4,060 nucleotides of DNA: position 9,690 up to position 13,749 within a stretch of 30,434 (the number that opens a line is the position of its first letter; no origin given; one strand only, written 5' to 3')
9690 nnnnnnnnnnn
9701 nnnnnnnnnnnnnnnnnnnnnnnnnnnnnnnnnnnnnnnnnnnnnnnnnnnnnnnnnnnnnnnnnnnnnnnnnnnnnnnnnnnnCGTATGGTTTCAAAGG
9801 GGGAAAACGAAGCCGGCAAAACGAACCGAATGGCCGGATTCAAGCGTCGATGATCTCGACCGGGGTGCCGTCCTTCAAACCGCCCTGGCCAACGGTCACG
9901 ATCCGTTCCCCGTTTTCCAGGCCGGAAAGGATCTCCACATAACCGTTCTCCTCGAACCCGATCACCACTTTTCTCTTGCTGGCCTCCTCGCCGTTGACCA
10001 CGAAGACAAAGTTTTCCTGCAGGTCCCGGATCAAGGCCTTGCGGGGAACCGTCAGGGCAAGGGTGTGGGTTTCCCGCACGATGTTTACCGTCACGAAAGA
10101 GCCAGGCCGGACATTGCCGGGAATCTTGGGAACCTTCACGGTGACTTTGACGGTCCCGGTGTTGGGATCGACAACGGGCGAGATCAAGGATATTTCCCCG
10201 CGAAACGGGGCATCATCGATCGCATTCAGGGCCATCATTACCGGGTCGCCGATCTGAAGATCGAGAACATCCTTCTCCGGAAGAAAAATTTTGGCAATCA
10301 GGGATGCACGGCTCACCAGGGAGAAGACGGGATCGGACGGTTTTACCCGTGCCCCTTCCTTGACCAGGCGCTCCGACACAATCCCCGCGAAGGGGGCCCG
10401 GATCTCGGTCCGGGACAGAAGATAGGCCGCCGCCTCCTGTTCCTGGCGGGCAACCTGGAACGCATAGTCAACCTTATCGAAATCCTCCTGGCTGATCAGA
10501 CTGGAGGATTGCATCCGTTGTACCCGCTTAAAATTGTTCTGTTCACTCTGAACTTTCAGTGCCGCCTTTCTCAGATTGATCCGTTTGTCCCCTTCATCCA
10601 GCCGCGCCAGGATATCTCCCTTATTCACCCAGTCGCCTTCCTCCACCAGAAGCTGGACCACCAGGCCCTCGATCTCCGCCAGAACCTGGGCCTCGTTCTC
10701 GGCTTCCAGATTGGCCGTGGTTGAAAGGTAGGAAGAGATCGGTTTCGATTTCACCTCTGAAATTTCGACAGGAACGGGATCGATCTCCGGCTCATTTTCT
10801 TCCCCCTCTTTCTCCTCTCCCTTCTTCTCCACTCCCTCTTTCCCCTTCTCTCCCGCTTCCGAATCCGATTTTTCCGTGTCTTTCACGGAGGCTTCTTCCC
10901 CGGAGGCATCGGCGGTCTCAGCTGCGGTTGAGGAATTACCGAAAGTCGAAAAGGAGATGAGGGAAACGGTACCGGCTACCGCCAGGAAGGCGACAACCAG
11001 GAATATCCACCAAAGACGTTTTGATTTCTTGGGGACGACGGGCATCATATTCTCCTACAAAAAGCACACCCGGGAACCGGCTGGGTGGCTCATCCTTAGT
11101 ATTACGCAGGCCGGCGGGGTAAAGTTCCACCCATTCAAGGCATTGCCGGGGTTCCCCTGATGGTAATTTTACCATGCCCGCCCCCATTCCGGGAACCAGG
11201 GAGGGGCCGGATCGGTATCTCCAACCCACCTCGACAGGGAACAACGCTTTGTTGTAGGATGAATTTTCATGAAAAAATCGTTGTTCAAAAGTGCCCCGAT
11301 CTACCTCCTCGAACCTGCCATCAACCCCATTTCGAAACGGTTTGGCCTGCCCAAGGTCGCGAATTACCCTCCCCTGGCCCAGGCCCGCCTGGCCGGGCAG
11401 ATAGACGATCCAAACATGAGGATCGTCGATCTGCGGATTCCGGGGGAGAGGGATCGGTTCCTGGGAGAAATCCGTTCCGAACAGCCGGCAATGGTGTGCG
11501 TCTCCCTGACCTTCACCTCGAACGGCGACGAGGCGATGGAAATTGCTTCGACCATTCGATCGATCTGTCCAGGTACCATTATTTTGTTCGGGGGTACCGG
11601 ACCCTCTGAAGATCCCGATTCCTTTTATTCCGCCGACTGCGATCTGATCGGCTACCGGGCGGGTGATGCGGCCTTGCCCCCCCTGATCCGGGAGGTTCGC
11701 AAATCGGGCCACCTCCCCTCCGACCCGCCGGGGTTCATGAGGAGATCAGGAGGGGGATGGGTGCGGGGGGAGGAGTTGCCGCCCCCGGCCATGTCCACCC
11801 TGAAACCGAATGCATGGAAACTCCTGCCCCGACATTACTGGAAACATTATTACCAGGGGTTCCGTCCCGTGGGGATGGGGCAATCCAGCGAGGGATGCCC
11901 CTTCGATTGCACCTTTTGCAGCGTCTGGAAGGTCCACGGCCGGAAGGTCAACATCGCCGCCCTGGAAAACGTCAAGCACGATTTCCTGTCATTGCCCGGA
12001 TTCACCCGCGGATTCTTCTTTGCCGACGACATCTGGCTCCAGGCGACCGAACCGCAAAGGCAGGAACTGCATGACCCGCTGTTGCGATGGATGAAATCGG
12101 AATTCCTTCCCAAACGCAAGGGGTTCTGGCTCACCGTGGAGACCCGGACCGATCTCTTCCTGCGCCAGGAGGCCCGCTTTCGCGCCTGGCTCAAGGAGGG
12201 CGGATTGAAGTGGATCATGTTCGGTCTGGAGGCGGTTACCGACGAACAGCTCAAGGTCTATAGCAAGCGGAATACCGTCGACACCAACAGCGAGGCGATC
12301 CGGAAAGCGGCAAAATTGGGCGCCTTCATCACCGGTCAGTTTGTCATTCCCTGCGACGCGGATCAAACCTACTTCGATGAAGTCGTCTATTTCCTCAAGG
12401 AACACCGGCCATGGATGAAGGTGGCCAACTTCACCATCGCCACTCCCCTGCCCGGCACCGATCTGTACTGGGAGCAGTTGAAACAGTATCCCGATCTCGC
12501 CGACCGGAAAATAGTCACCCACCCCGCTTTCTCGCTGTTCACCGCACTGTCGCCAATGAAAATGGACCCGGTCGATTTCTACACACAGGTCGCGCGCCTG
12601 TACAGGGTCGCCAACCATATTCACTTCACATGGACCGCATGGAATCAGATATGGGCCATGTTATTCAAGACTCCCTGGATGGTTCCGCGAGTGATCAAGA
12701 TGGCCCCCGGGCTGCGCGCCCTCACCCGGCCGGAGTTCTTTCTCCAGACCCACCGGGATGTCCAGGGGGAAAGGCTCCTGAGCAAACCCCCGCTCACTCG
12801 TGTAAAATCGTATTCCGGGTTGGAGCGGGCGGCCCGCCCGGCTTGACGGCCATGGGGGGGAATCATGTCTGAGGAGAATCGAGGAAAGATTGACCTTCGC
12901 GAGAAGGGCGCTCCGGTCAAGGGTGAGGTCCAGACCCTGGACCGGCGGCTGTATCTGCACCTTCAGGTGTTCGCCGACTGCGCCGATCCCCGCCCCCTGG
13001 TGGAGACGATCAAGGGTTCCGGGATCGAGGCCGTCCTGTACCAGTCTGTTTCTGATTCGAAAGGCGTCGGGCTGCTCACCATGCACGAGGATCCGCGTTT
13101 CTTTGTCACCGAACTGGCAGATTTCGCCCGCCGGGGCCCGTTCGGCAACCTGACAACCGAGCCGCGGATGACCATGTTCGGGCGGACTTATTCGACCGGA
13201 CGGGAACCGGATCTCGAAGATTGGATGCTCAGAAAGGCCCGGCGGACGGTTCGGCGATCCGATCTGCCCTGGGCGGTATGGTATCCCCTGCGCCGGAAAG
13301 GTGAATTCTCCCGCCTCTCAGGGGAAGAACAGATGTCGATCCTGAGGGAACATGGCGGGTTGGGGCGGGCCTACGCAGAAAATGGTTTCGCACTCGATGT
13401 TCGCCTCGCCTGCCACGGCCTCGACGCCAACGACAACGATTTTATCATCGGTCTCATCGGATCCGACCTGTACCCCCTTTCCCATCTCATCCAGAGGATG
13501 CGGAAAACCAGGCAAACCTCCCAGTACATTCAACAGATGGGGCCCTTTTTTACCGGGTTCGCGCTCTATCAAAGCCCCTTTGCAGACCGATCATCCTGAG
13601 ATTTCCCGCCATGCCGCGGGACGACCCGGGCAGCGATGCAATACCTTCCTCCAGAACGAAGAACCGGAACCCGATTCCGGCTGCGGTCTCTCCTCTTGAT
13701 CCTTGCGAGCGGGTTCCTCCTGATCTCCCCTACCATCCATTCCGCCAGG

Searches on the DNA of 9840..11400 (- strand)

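Call 5: search_rna_families(source=window, start=10900, end=11400, threshold=evalue, max_evalue=10, show_alignments=3)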
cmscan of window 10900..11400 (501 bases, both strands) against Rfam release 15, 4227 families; matches with E-value up to 10: 1.
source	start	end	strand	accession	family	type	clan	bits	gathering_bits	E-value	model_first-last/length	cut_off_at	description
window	11151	11197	+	RF01279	snoR53Y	Gene; snRNA; snoRNA; CD-box;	CL00080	19.5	43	0.6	1-76/76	no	Small nucleolar RNA snoR53Y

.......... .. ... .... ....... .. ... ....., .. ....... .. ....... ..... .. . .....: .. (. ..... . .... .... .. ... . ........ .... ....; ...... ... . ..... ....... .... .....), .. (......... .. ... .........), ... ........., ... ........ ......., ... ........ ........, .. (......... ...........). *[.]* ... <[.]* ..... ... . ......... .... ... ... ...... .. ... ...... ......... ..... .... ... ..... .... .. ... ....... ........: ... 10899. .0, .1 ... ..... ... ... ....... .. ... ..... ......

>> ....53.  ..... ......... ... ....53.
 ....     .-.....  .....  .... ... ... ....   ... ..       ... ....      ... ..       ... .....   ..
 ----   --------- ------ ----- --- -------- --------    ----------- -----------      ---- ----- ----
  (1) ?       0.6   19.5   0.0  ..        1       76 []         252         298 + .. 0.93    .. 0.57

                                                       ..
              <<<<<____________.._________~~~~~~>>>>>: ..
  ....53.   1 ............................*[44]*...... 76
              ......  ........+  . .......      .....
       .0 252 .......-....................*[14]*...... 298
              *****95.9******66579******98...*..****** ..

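Call 20: search_rna_families(sources=[L034, L035, L033], threshold=evalue, max_evalue=10, show_alignments=4)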
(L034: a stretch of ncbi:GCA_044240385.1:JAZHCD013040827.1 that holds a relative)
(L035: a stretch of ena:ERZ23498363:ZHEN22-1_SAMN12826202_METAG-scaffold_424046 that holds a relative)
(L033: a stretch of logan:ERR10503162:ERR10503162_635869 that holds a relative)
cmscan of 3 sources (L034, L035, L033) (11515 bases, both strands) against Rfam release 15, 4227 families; matches with E-value up to 10: 4.
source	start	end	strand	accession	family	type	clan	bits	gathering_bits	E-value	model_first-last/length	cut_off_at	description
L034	386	446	+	RF02945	Corio-PBP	Gene; sRNA;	-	21.7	63.5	2.7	1-74/74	no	Corio-PBP RNA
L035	380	475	-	RF02791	CcsR1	Gene; sRNA;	-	15.9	65.3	6.5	1-83/83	no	Conserved CCUCCUCCC motif stress-induced RNA 1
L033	1691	1736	+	RF01145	sR14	Gene; snRNA; snoRNA; CD-box;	-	13.8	38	7.4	1-54/54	no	Small nucleolar RNA sR14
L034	4365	4408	+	RF02673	scr4677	Gene; sRNA;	-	13.7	41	4.2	1-246/246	no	Streptomyces sRNA 4677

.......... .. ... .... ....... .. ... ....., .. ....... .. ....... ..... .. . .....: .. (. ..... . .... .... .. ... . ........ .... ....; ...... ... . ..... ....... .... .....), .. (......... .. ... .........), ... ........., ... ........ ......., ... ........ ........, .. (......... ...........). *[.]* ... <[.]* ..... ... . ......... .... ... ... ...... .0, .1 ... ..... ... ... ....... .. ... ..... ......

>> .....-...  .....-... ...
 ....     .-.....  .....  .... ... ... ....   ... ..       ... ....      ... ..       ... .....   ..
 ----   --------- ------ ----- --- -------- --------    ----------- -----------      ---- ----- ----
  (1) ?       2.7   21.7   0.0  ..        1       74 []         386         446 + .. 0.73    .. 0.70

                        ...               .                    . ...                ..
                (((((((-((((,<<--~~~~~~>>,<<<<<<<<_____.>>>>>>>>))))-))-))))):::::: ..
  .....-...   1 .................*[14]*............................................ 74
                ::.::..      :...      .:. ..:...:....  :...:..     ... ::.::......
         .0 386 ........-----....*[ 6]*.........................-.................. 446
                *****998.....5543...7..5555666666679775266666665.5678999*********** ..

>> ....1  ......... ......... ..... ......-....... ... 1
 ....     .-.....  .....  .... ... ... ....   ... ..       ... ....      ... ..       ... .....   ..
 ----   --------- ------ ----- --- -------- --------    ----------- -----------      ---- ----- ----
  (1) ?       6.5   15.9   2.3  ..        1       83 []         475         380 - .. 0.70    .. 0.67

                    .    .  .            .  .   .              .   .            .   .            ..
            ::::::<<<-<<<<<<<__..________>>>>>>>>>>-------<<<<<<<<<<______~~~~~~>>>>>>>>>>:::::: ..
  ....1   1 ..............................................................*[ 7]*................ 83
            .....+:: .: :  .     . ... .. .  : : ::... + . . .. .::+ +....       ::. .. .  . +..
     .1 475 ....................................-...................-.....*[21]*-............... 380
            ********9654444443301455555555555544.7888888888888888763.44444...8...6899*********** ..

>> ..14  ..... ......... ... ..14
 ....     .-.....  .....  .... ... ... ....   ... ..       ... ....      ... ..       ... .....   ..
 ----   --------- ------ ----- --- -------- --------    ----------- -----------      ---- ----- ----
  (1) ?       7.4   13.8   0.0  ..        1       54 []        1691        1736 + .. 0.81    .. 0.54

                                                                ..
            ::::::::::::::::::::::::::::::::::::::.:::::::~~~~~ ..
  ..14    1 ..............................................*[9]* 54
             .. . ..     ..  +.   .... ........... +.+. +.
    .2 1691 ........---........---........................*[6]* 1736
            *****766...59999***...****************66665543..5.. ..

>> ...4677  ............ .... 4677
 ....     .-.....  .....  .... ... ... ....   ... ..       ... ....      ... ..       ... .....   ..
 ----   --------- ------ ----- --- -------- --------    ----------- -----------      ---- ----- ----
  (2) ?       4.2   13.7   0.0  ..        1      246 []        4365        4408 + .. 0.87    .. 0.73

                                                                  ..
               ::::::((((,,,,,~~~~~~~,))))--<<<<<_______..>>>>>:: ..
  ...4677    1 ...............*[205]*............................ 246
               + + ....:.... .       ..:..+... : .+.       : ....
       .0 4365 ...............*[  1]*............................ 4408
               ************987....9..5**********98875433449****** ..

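Call 27: build_rna_model(alignment_id=A2)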
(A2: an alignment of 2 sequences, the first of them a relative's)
Model R1 built from alignment A2 (2 sequences, 117 columns); structure: RNAalifold consensus.
model positions 117; base pairs 28; branch points 2; effective number of sequences 1.02; information 0.589 bits per position. Calibrated on 0.2 Mb of random sequence (short: E-values are rough).
structure used (alignment columns):
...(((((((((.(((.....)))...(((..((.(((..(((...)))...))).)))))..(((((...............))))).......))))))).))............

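Call 77: build_rna_model(alignment_id=A5, structure=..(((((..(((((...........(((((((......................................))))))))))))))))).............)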
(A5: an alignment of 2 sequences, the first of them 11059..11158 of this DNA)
Model R2 built from alignment A5 (2 sequences, 100 columns); structure: as given.
model positions 100; base pairs 17; branch points 0; effective number of sequences 0.86; information 0.589 bits per position. Calibrated on 0.2 Mb of random sequence (short: E-values are rough).
structure used (alignment columns):
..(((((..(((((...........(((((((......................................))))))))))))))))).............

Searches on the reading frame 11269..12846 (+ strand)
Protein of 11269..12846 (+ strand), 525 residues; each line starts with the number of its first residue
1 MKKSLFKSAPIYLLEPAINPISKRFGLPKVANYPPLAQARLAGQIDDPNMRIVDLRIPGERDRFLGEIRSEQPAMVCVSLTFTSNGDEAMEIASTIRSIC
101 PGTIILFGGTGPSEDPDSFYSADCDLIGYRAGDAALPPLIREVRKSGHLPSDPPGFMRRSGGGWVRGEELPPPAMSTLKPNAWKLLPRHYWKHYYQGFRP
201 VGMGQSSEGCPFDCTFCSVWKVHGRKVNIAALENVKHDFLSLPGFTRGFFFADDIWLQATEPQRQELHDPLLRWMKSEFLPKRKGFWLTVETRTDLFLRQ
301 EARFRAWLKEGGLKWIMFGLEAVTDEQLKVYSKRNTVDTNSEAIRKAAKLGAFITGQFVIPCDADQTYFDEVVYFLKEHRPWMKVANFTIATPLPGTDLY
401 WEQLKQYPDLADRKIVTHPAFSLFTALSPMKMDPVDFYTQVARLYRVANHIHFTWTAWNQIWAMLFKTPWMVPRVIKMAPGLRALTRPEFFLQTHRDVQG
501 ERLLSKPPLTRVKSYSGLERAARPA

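Call 7: search_protein_families(library=pfam, proteins=[window:11269-12846:+])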
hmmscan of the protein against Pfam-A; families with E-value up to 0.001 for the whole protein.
window:11269-12846:+ (525 aa): 2 families
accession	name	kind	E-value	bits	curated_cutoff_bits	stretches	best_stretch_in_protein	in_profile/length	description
PF02310.24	B12-binding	-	2e-10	41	32.1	1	33-136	12-117/121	B12 binding domain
PF04055.27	Radical_SAM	-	6.6e-10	39.9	29.5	1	207-353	4-142/166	Radical SAM superfamily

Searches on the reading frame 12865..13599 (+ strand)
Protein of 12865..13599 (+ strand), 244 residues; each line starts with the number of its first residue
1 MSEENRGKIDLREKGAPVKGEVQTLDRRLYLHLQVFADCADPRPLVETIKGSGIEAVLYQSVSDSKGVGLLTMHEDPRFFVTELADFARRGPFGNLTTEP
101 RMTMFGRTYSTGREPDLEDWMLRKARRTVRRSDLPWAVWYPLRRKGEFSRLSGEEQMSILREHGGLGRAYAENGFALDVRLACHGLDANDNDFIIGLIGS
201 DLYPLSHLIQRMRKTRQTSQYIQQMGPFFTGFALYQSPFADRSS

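Call 7: search_protein_families(library=pfam, proteins=[window:12865-13599:+])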
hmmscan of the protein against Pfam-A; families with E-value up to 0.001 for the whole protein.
window:12865-13599:+ (244 aa): 1 family
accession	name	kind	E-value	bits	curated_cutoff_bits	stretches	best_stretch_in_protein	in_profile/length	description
PF06778.18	Chlor_dismutase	-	6.5e-12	45.9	25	1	127-231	88-186/189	Chlorite dismutase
